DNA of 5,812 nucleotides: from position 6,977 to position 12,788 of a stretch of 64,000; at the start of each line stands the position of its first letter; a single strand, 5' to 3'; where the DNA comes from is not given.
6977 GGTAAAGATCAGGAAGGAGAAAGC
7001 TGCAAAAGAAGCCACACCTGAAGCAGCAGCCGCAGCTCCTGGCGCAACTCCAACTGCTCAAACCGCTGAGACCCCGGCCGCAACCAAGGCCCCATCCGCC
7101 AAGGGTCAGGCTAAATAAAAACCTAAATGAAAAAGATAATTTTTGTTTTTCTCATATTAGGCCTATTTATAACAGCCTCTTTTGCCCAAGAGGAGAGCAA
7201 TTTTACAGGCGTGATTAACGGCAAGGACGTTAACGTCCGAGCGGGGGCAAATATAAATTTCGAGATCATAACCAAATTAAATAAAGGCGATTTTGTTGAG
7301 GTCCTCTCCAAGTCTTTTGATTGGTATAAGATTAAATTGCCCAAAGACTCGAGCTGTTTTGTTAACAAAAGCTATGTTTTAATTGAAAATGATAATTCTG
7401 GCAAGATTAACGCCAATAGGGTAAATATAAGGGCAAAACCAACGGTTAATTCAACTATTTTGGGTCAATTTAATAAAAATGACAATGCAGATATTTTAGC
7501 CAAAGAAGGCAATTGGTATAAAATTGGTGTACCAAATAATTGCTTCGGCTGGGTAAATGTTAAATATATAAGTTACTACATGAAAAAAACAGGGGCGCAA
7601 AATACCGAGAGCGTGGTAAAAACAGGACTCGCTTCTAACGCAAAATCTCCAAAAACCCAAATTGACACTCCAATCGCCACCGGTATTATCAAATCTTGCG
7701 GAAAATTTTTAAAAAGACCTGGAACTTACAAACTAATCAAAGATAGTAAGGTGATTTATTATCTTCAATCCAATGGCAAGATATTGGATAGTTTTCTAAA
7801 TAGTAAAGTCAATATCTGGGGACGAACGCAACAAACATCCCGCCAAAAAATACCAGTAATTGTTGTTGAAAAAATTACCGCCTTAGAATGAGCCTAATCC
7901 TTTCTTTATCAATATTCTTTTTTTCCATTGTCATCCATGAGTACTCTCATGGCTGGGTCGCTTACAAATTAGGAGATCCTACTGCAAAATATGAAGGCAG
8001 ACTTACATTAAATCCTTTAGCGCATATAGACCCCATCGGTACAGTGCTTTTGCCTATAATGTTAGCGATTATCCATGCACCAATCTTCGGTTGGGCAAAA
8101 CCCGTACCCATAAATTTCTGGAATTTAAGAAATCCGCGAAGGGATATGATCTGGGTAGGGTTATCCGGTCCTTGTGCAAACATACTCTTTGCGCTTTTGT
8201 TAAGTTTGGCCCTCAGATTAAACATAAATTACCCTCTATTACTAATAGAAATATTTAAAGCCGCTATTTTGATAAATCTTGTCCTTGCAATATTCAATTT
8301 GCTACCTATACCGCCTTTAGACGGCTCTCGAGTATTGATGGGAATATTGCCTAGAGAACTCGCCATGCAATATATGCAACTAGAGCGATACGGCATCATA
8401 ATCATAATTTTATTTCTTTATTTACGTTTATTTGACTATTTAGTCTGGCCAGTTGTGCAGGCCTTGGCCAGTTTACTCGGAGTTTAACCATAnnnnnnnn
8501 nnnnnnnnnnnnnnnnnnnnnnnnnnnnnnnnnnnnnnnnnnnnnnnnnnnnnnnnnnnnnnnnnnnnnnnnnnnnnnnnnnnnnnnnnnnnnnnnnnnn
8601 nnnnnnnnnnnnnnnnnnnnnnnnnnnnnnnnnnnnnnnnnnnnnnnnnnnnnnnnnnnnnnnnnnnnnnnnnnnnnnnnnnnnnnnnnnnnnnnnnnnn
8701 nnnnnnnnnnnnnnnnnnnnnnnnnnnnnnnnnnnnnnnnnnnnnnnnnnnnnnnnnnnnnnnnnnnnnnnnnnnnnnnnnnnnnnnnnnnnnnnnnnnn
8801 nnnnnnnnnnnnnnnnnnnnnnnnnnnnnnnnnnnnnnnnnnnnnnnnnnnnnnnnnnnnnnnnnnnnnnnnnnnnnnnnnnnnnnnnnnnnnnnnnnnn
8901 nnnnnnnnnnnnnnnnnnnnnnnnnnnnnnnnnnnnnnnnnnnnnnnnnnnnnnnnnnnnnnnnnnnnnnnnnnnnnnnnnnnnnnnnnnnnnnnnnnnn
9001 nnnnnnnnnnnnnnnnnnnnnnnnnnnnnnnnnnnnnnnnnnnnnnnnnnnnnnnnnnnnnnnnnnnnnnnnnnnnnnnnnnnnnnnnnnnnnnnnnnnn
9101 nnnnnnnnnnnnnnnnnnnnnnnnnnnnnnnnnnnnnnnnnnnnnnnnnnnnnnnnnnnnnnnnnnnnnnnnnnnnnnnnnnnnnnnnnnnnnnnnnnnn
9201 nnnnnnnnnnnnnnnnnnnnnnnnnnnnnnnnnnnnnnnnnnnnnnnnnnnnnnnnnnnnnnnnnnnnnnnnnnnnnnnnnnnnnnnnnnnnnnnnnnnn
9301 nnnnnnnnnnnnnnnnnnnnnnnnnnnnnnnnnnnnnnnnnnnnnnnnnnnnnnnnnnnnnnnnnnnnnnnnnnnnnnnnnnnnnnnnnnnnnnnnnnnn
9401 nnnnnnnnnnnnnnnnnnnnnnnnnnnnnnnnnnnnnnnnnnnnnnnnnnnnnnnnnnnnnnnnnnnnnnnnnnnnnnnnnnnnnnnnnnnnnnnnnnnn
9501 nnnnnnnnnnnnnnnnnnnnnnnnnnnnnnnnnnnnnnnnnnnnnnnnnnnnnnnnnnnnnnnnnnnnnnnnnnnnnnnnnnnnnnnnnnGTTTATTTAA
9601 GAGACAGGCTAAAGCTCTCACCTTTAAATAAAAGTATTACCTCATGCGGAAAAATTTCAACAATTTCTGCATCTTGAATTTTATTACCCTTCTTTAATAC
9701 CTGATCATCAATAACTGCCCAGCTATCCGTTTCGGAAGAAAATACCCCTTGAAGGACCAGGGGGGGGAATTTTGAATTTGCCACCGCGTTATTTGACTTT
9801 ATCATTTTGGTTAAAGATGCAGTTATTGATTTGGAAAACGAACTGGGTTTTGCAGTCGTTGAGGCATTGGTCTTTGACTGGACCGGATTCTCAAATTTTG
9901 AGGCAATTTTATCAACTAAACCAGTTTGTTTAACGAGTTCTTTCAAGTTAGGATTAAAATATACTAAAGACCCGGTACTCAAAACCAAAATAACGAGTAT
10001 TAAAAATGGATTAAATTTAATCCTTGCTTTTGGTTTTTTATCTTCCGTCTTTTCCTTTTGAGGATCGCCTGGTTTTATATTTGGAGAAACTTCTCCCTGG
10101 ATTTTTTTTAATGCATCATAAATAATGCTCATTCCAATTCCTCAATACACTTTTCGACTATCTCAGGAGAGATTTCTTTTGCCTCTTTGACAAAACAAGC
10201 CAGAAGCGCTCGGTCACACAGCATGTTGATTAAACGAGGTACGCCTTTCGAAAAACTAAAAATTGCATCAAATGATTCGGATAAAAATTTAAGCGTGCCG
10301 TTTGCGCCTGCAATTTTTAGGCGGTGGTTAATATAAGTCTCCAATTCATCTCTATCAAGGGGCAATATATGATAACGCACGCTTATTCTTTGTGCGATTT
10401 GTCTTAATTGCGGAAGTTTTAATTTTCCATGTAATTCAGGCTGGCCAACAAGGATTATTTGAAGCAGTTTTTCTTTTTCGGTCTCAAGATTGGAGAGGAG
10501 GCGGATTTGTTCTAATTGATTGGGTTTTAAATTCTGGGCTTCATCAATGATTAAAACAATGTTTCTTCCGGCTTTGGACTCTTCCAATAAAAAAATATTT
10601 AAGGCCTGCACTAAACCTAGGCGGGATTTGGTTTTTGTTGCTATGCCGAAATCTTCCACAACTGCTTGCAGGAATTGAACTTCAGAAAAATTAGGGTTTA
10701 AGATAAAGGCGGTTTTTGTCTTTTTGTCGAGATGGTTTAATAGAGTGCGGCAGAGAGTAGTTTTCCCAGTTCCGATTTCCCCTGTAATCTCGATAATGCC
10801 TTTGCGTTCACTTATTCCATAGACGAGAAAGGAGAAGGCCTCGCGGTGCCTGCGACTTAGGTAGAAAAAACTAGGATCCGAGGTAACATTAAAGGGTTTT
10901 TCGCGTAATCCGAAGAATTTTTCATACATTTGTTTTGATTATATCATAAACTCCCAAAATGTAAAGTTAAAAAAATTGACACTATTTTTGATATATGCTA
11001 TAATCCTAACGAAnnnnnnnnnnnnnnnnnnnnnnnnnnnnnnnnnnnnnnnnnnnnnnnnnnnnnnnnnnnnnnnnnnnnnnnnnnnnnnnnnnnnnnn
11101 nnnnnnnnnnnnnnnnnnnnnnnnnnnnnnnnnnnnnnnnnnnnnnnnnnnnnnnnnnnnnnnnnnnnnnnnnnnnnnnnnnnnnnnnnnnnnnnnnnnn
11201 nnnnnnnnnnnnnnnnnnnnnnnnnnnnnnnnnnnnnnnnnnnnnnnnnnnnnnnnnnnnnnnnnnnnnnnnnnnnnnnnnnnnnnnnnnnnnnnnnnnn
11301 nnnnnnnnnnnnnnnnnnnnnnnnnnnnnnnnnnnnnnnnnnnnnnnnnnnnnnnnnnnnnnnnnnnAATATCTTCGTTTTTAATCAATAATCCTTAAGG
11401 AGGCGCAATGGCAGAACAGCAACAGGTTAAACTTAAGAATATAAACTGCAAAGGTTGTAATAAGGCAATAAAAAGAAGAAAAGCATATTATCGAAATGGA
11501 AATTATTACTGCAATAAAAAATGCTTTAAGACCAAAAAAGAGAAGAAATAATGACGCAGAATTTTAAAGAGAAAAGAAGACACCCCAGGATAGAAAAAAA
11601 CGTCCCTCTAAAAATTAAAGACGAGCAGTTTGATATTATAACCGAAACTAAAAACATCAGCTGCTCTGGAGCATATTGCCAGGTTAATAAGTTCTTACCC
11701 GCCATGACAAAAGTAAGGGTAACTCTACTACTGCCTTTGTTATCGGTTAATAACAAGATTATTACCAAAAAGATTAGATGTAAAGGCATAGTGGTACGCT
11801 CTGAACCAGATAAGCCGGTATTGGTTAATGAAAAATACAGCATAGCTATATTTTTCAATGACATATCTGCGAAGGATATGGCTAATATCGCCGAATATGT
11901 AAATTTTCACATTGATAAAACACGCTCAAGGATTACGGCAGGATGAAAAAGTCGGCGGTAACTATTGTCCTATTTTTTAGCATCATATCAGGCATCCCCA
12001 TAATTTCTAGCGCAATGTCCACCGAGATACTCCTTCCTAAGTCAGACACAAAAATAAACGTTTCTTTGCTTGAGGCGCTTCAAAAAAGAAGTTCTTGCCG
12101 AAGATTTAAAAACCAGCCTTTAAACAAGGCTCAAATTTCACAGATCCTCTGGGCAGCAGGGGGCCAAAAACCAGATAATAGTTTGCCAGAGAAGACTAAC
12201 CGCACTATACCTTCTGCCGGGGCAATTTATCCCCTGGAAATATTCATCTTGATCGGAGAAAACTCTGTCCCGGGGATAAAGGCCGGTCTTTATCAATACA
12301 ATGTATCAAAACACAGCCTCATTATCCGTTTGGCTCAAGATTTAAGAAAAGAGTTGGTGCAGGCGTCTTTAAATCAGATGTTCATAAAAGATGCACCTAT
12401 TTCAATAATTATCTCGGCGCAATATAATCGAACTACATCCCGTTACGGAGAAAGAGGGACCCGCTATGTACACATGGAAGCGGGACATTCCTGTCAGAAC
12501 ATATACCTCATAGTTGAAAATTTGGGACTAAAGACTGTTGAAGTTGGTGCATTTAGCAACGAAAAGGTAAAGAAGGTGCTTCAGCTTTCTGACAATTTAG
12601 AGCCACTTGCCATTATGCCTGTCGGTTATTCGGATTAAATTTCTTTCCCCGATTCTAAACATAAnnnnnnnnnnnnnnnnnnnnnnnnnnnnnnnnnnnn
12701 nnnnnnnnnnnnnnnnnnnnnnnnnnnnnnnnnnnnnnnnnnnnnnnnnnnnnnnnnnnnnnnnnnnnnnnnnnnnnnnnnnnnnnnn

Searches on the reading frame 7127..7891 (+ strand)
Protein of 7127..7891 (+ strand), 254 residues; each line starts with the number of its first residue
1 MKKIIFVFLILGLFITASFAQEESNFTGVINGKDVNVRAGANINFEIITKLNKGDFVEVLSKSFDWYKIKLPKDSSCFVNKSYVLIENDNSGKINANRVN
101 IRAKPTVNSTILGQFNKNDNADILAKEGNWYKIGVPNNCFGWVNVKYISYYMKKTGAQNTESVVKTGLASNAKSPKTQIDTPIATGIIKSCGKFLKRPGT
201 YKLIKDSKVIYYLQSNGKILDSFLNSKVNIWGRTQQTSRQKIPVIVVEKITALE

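Call 41: search_protein_families(library=pfam, proteins=[window:7127-7891:+], max_evalue=0.00001)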
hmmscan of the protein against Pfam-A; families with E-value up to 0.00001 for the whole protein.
window:7127-7891:+ (254 aa): 2 families
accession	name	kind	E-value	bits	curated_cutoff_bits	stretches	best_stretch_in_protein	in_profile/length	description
PF08239.17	SH3_3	-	5.6e-24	84.5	27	2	98-149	2-54/54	Bacterial SH3 domain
PF06347.19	SH3_4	-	2e-06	27.9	24.1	0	96-144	2-50/56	Bacterial SH3 domain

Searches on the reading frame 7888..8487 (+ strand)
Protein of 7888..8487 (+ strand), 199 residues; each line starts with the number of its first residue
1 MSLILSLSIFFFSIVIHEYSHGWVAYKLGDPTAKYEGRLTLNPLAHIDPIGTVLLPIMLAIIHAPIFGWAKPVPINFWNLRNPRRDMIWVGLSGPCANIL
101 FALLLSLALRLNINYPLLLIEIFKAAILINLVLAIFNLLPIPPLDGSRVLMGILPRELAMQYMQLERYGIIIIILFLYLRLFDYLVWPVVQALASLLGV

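Call 41: search_protein_families(library=pfam, proteins=[window:7888-8487:+], max_evalue=0.00001)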
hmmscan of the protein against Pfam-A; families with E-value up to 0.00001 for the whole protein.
window:7888-8487:+ (199 aa): 1 family
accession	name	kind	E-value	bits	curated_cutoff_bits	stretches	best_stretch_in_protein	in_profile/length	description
PF02163.28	Peptidase_M50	-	6.5e-15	55.5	27.2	1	119-155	159-195/221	Peptidase family M50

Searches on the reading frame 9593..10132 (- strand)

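Call 42: search_protein_families(library=pfam, proteins=[window:9593-10132:-], max_evalue=0.00001)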
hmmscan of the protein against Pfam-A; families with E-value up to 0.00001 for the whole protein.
window:9593-10132:- (179 aa): 1 family
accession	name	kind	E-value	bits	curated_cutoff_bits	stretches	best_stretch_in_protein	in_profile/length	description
PF16537.11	T2SSB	-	4.2e-07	30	28.4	1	130-176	10-58/60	Type II secretion system protein B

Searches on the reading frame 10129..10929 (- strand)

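Call 42: search_protein_families(library=pfam, proteins=[window:10129-10929:-], max_evalue=0.00001)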
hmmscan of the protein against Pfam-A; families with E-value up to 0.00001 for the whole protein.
window:10129-10929:- (266 aa): 6 families
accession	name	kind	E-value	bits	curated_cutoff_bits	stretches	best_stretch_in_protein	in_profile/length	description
PF13401.12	AAA_22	-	9.1e-29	100.8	27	1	42-170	4-130/130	AAA domain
PF13191.12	AAA_16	-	9.5e-11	42.9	32.6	1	31-155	11-164/167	AAA ATPase domain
PF09848.15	SLFN-g3_helicase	-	1.6e-07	31.4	24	1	45-161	3-121/354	Schlafen group 3, DNA/RNA helicase domain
PF13604.12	AAA_30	-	2.3e-07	31.2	27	1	41-164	16-125/191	AAA domain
PF13245.12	AAA_19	-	2.8e-07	31.2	25.1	1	44-163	12-125/134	AAA domain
PF01637.24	ATPase_2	-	3.2e-06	27.6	33.2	0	41-144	18-130/225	ATPase domain predominantly from Archaea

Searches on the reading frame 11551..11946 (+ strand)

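Call 42: search_protein_families(library=pfam, proteins=[window:11551-11946:+], max_evalue=0.00001)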
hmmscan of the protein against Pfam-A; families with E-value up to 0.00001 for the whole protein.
window:11551-11946:+ (131 aa): 1 family
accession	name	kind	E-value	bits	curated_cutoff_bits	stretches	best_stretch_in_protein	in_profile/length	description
PF07238.19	PilZ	-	1.1e-08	35.8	22.5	1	7-118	1-101/102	PilZ domain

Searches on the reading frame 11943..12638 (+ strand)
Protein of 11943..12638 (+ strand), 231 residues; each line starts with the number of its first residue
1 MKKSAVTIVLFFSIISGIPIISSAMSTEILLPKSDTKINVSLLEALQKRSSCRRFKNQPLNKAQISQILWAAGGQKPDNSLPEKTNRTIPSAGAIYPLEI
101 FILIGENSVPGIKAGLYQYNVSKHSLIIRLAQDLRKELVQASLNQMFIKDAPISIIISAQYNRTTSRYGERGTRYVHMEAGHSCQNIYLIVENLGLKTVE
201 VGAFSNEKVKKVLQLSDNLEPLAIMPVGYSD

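Call 42: search_protein_families(library=pfam, proteins=[window:11943-12638:+], max_evalue=0.00001)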
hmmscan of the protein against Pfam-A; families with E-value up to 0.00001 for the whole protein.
window:11943-12638:+ (231 aa): 2 families
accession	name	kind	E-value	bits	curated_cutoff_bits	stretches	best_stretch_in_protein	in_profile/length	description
PF00881.29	Nitroreductase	-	3.4e-28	99.3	23.5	1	47-229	2-167/167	Nitroreductase family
PF14512.11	TM1586_NiRdase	-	1.8e-06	28.2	27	0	42-73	2-33/215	Putative TM nitroreductase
